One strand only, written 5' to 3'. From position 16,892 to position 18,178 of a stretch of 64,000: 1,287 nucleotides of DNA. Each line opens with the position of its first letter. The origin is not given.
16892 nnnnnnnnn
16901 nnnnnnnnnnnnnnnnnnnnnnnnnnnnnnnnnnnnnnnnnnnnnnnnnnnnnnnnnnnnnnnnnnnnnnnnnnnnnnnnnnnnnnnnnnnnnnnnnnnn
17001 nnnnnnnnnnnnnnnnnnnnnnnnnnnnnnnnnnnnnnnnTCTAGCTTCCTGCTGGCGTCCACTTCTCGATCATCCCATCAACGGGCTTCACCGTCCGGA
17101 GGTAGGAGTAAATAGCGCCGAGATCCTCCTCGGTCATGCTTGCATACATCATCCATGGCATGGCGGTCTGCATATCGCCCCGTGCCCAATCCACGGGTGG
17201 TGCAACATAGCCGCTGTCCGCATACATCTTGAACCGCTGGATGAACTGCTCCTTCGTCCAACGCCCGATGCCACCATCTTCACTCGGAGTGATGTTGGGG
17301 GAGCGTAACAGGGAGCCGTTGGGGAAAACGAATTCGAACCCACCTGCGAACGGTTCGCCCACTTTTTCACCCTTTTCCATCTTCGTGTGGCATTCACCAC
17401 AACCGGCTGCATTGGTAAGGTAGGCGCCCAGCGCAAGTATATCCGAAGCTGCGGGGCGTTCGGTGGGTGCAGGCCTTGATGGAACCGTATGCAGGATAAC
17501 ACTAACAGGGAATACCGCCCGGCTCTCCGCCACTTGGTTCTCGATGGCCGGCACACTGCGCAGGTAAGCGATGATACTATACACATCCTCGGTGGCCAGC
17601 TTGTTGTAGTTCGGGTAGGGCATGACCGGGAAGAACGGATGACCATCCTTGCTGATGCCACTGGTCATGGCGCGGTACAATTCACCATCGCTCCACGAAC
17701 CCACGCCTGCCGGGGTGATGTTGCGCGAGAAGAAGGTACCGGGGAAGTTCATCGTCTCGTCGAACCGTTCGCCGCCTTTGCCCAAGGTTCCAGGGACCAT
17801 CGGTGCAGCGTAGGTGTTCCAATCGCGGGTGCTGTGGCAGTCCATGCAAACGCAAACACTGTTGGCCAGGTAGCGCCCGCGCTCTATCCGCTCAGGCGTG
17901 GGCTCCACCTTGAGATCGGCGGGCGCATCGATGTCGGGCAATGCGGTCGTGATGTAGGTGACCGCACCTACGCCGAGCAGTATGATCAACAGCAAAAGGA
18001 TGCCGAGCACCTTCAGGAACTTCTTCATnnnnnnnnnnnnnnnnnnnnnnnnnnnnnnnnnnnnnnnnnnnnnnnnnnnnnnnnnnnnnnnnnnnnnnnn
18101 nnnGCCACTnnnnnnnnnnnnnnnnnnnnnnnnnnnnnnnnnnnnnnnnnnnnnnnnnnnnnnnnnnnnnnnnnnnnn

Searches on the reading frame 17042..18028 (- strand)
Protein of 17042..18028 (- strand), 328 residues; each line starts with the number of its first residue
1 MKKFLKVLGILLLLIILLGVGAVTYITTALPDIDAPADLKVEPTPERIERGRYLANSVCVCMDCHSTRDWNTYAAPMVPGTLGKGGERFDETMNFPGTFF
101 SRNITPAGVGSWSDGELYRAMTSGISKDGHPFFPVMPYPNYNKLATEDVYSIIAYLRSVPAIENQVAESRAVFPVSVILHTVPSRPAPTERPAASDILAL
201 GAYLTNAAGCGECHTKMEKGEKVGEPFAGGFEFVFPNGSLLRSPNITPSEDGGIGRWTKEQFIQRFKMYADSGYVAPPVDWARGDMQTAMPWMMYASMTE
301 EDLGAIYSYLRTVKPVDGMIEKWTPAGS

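Call 4: search_protein_families(library=pfam, proteins=[window:17042-18028:-])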
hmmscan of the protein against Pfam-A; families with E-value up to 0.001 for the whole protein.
window:17042-18028:- (328 aa): 1 family
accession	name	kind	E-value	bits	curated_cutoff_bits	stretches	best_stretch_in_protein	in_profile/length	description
PF00034.26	Cytochrom_C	-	1.8e-10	42.4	21.3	1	199-314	2-90/90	Cytochrome c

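Call 5: search_protein_families(library=ncbifam, proteins=[window:17042-18028:-])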
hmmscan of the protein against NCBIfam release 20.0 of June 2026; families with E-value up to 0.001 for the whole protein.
window:17042-18028:- (328 aa): 0 families

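Call 10: find_homologous_proteins(query=window:17042-18028:-)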
Query window:17042-18028:- (328 aa): 6107 proteins with E <= 0.001 among 8000 candidates; the best 120 are listed.
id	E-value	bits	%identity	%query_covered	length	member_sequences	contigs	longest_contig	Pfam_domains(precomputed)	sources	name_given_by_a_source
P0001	7.9e-225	763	100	100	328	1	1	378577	PF00034.27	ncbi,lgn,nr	ncbi:MAG: c-type cytochrome [Flavobacteriales bacterium]|nr:c-type cytochrome [Flavobacteriales bact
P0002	7.6e-192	655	84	100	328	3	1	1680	PF00034.27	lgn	-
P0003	4.6e-190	649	84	100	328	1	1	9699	PF00034.27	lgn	-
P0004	9.0e-189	645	81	100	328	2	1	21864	PF00034.27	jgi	-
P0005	3.4e-187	640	80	100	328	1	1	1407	PF00034.27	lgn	-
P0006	9.3e-187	638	82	94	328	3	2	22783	PF00034.27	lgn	-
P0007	4.6e-184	629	79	100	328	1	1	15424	PF00034.27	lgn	-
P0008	8.5e-183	625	81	94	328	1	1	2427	PF00034.27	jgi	-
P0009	2.5e-178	610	77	100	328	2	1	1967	PF00034.27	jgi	jgi:mono/diheme cytochrome c family protein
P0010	1.5e-177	608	78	100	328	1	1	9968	PF00034.27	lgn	-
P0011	3.0e-177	607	78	100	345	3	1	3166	PF00034.27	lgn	-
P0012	1.1e-175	602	78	93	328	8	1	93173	PF00034.27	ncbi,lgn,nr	ncbi:MAG: c-type cytochrome [Flavobacteriales bacterium]|nr:c-type cytochrome [Flavobacteriales bact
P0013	7.0e-172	589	78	93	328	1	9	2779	PF00034.27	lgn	-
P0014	1.5e-171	588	76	93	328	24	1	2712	PF00034.27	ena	-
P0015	2.4e-169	581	75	94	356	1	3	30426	PF00034.27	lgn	-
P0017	2.3e-164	564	71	99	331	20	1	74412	PF00034.27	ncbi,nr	ncbi:MAG: c-type cytochrome [Flavobacteriales bacterium]|nr:c-type cytochrome [Flavobacteriales bact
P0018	3.7e-164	564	71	99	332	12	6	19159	PF00034.27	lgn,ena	-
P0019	1.6e-163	562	71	99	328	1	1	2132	PF00034.27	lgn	-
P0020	3.8e-163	560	70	99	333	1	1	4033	PF00034.27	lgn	-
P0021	1.0e-161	556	72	100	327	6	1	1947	PF00034.27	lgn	-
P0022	1.8e-161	555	69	93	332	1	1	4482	PF00034.27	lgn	-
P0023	2.8e-160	551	71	99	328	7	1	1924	PF00034.27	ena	-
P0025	1.2e-159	549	69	99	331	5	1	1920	PF00034.27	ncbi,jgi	jgi:hypothetical protein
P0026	1.9e-159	548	70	100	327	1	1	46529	PF13442.12,PF00034.27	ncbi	-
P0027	4.0e-158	544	69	100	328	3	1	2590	PF00034.27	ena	-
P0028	4.6e-158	544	70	100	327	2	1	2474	PF00034.27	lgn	-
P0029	1.1e-157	543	68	100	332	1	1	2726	PF00034.27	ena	-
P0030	1.3e-157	542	69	99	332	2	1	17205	PF00034.27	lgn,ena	-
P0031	1.5e-157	542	70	94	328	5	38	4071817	PF00034.27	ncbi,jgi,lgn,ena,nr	ncbi:MAG: c-type cytochrome [Flavobacteriales bacterium]|jgi:hypothetical protein|nr:c-type cytochro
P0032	2.1e-156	538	70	100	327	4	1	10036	PF00034.27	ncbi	-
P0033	2.8e-156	538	70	99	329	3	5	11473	PF00034.27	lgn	-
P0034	3.1e-156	538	68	99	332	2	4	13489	PF00034.27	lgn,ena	-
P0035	5.0e-155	534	68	100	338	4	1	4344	PF00034.27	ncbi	-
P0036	6.5e-155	533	71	92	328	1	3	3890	PF00034.27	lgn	-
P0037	1.2e-154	533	68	93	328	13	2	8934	PF13442.12,PF00034.27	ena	-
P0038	4.3e-154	531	68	99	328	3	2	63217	PF00034.27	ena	-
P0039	5.1e-154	530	67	99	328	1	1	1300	PF00034.27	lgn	-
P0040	7.3e-154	530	68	100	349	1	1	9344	PF00034.27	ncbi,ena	-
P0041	9.2e-154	530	65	99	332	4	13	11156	PF00034.27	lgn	-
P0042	9.4e-154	530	69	100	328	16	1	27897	PF00034.27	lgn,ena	-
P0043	2.3e-152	525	68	93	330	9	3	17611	PF00034.27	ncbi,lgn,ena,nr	ncbi:MAG: c-type cytochrome [Flavobacteriales bacterium]|nr:c-type cytochrome [Flavobacteriales bact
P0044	2.9e-152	525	66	99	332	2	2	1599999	PF13442.12,PF00034.27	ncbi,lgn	-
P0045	2.9e-152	525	69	92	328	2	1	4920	PF13442.12,PF00034.27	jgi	jgi:hypothetical protein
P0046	4.1e-152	524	69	93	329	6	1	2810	PF00034.27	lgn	-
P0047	4.5e-152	524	70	93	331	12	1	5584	PF00034.27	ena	-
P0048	5.0e-152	524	68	93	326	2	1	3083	PF00034.27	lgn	-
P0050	9.3e-152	523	68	100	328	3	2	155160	PF00034.27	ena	-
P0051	1.4e-151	522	66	100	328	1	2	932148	PF00034.27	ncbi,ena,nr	ncbi:MAG: c-type cytochrome [Flavobacteriales bacterium]|nr:c-type cytochrome [Flavobacteriales bact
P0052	1.7e-151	522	67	99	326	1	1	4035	PF00034.27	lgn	-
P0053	4.7e-151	521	67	94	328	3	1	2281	PF00034.27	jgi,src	-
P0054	5.4e-151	521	67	99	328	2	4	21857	PF00034.27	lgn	-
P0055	7.2e-151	520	65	100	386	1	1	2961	PF00034.27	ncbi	-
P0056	8.8e-151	520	69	93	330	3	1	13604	PF00034.27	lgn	-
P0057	1.2e-150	519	68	99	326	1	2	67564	PF00034.27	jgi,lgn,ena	-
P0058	7.0e-150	517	67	94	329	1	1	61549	PF00034.27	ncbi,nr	ncbi:MAG: c-type cytochrome [Flavobacteriales bacterium]|nr:c-type cytochrome [Flavobacteriales bact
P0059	1.3e-149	516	67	93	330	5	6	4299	PF00034.27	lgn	-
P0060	1.7e-149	516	64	100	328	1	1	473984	PF00034.27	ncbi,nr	ncbi:MAG: c-type cytochrome [Flavobacteriales bacterium]|nr:c-type cytochrome [Flavobacteriales bact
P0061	2.3e-149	515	68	93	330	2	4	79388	PF00034.27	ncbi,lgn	-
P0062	2.5e-149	515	66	93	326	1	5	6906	PF00034.27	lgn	-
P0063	9.6e-149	513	66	95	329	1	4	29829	PF00034.27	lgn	-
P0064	1.4e-148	513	66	100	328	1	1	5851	PF00034.27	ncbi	-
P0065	2.0e-148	512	66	100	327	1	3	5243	PF00034.27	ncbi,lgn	ncbi:MAG TPA: cytochrome c [Flavobacteriales bacterium]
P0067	7.0e-148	510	66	100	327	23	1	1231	PF00034.27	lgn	-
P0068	8.0e-148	510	67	99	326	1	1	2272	PF00034.27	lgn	-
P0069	1.1e-147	510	66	100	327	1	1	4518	PF13442.12,PF00034.27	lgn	-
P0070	1.9e-147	509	66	99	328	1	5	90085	PF00034.27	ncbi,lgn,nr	ncbi:MAG: c-type cytochrome [Bacteroidetes bacterium]|nr:c-type cytochrome [Bacteroidota bacterium]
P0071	6.7e-147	507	66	100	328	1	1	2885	PF00034.27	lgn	-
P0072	1.0e-146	506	65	99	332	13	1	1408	PF13442.12,PF00034.27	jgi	jgi:mono/diheme cytochrome c family protein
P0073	1.2e-146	506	66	100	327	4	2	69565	PF00034.27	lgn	-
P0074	2.4e-146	505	66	94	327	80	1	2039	PF00034.27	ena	-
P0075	2.7e-146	505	65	99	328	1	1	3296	PF00034.27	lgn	-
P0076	3.0e-146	505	66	100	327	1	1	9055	PF00034.27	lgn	-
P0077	3.7e-146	505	65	94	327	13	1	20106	PF00034.27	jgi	-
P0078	8.0e-146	504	65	99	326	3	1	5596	PF00034.27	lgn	-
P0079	9.1e-146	503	63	100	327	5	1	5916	PF00034.27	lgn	-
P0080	9.3e-146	503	66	99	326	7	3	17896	PF00034.27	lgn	-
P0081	1.3e-145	503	66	100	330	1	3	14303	PF00034.27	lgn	-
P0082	1.4e-145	503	67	92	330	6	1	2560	PF13442.12,PF00034.27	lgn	-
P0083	2.2e-145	502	65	92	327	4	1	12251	PF00034.27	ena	-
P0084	3.0e-145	502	64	100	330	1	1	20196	PF00034.27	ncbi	-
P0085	3.1e-145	502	66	95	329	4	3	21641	PF00034.27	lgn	-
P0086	4.7e-145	501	67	92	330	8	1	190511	PF13442.12,PF00034.27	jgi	jgi:hypothetical protein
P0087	5.2e-145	501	66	100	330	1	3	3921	PF00034.27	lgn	-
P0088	5.2e-145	501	65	99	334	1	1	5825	PF13442.12,PF00034.27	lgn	-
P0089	1.1e-144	500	63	99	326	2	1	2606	PF00034.27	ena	-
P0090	1.7e-144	499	65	99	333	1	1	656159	PF00034.27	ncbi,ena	-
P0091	1.8e-144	499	65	99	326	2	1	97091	PF00034.27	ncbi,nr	ncbi:MAG TPA: c-type cytochrome [Flavobacteriales bacterium]|nr:c-type cytochrome [Flavobacteriales 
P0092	2.0e-144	499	64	99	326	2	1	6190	PF00034.27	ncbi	-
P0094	2.3e-143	495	65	100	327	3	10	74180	PF00034.27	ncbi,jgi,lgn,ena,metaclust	jgi:hypothetical protein|metaclust:\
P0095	2.4e-143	495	65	100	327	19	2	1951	PF00034.27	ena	-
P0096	2.5e-143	495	63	99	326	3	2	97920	PF00034.27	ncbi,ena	-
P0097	2.8e-143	495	63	99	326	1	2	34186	PF13442.12,PF00034.27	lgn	-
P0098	3.0e-143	495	65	94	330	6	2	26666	PF00034.27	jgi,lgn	jgi:cytochrome c553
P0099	3.2e-143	495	64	99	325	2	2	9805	PF00034.27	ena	-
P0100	5.4e-143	494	63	99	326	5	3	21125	PF13442.12,PF00034.27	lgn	-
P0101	8.6e-143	494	64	99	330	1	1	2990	PF00034.27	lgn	-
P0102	8.7e-143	494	64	99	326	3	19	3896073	PF13442.12,PF00034.27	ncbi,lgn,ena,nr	ncbi:MAG: c-type cytochrome [Flavobacteriales bacterium]|nr:c-type cytochrome [Flavobacteriales bact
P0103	9.6e-143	493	65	92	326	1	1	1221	PF00034.27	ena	-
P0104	1.0e-142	493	64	99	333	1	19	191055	PF00034.27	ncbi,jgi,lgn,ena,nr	ncbi:MAG: cytochrome c [Flavobacteriales bacterium]|jgi:hypothetical protein|nr:cytochrome c [Flavob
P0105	1.1e-142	493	64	99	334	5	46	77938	PF00034.27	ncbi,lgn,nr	ncbi:MAG: c-type cytochrome [Flavobacteriales bacterium]|nr:c-type cytochrome [Flavobacteriales bact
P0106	1.4e-142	493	65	99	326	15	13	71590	PF00034.27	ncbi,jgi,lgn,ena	jgi:hypothetical protein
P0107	1.6e-142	493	65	94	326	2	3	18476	PF00034.27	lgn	-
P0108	2.0e-142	492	65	99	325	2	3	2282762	PF00034.27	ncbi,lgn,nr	ncbi:MAG: cytochrome C [Flavobacteriales bacterium]|nr:cytochrome C [Flavobacteriales bacterium]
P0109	4.4e-142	491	64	100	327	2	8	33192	PF00034.27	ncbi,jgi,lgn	-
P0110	4.8e-142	491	63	99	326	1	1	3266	PF00034.27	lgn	-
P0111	6.7e-142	491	65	93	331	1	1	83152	PF13442.12,PF00034.27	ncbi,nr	ncbi:MAG: c-type cytochrome [Flavobacteriales bacterium]|nr:c-type cytochrome [Flavobacteriales bact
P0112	9.1e-142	490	64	100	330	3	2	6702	PF00034.27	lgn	-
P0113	9.6e-142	490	63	99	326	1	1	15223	PF00034.27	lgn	-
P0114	1.1e-141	490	64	99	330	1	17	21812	PF00034.27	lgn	-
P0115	1.2e-141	490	65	99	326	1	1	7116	PF13442.12,PF00034.27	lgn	-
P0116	1.5e-141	490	65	99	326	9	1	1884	PF00034.27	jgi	jgi:hypothetical protein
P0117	1.7e-141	489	64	99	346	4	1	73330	PF00034.27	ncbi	-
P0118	2.2e-141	489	64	100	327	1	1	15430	PF00034.27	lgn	-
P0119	2.3e-141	489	64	99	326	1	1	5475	PF00034.27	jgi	jgi:hypothetical protein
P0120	3.1e-141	488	64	99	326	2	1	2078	PF00034.27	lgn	-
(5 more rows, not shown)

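Call 13: find_encoding_contigs(protein=P0012, flank=6000, max_places=2)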
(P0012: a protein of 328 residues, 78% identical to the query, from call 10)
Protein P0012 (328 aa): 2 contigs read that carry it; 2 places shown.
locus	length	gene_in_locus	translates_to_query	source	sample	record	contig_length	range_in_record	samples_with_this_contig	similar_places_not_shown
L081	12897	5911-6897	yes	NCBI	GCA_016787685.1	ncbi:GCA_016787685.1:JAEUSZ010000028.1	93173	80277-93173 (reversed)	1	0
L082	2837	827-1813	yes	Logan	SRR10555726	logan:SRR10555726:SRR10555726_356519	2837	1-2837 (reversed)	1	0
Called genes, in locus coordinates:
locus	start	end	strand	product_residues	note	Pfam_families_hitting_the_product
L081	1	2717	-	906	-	PF13510:Fer2_4, PF12838:Fer4_7, PF13187:Fer4_9 (weak), PF22117:Fer4_Nqo3 (weak), PF00037:Fer4 (weak), PF04879:Molybdop_Fe4S4, PF00384:Molybdopterin, PF01568:Molydop_binding, +3 more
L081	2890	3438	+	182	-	PF05899:Cupin_3 (weak), PF07883:Cupin_2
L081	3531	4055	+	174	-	-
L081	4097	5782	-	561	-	PF01257:2Fe-2S_thioredx (weak), PF01512:Complex1_51K, PF10589:NADH_4Fe-4S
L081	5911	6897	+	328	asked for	PF00034:Cytochrom_C (faint)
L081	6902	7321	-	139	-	PF24694:LNS2_PITM1-3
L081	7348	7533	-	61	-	-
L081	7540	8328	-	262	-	PF02592:Vut_1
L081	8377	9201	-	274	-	PF03476:MOSC_N, PF03473:MOSC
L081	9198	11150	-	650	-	PF14522:Cytochrome_C7 (faint), PF22113:Mtrc-MtrF_II-IV_dom (faint)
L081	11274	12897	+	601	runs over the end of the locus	PF07661:MORN_2 (faint)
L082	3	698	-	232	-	?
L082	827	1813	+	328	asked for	PF00034:Cytochrom_C (faint)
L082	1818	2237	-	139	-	PF24694:LNS2_PITM1-3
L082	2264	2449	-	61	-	-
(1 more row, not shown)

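Call 14: find_encoding_contigs(protein=P0031, flank=6000, max_places=2)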
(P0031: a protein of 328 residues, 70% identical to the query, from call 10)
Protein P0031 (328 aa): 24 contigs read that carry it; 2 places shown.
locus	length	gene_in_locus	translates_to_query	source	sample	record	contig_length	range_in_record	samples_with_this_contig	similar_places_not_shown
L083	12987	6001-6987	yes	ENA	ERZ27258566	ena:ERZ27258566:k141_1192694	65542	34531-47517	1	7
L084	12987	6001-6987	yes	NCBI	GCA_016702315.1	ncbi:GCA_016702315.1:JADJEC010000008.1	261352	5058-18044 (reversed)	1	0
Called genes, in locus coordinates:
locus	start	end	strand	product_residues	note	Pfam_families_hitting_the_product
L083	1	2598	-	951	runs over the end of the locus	PF13510:Fer2_4, PF12838:Fer4_7, PF13187:Fer4_9 (weak), PF22117:Fer4_Nqo3 (weak), PF00037:Fer4 (weak), PF04879:Molybdop_Fe4S4, PF00384:Molybdopterin, PF01568:Molydop_binding, +1 more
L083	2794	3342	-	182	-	PF01812:5-FTHF_cyc-lig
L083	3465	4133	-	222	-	-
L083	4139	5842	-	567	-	PF01257:2Fe-2S_thioredx (weak), PF01512:Complex1_51K, PF10589:NADH_4Fe-4S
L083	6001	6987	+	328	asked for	PF00034:Cytochrom_C (faint)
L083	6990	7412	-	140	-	PF24694:LNS2_PITM1-3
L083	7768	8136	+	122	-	-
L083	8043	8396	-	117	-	PF01797:Y1_Tnp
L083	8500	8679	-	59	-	-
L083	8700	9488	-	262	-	PF02592:Vut_1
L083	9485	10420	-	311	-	PF01699:Na_Ca_ex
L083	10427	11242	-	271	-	PF03476:MOSC_N, PF03473:MOSC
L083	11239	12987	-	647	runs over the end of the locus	PF14522:Cytochrome_C7 (faint)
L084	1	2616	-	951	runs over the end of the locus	PF13510:Fer2_4, PF12838:Fer4_7, PF13187:Fer4_9 (weak), PF22117:Fer4_Nqo3 (weak), PF00037:Fer4 (weak), PF04879:Molybdop_Fe4S4, PF00384:Molybdopterin, PF01568:Molydop_binding, +1 more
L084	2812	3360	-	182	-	PF01812:5-FTHF_cyc-lig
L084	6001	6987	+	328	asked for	PF00034:Cytochrom_C (faint)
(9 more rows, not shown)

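Call 15: find_encoding_contigs(protein=P0102, flank=6000, max_places=2)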
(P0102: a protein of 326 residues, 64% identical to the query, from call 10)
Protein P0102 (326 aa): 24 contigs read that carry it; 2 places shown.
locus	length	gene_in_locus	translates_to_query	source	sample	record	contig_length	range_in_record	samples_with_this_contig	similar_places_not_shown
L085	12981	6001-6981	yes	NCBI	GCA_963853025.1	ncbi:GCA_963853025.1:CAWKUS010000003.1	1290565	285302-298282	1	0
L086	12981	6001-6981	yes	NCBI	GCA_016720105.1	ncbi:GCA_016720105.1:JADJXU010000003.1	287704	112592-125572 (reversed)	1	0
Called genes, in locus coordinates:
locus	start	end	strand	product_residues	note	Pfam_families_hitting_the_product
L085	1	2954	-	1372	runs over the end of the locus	PF05048:NosD (faint), PF18962:Por_Secre_tail (weak)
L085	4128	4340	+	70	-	-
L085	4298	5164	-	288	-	PF20240:DUF6597, PF00165:HTH_AraC (faint), PF12833:HTH_18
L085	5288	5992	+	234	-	-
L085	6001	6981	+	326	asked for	PF00034:Cytochrom_C (faint), PF13442:Cytochrome_CBB3 (faint)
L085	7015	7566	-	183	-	PF07883:Cupin_2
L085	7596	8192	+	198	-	PF00440:TetR_N, PF13972:TetR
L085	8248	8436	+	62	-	-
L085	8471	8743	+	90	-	-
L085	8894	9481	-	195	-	PF14248:DUF4345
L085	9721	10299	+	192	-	PF00027:cNMP_binding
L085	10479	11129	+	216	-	PF23023:Anti-Pycsar_Apyc1 (weak), PF00753:Lactamase_B, PF19583:ODP, PF12706:Lactamase_B_2 (weak)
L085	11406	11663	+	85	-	PF13635:DUF4143 (weak)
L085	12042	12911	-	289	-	PF13276:HTH_21, PF00665:rve, PF24764:rva_4 (faint), PF13683:rve_3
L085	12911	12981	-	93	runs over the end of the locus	PF01527:HTH_Tnp_1, PF13518:HTH_28 (weak)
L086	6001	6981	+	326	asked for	PF00034:Cytochrom_C (faint), PF13442:Cytochrome_CBB3 (faint)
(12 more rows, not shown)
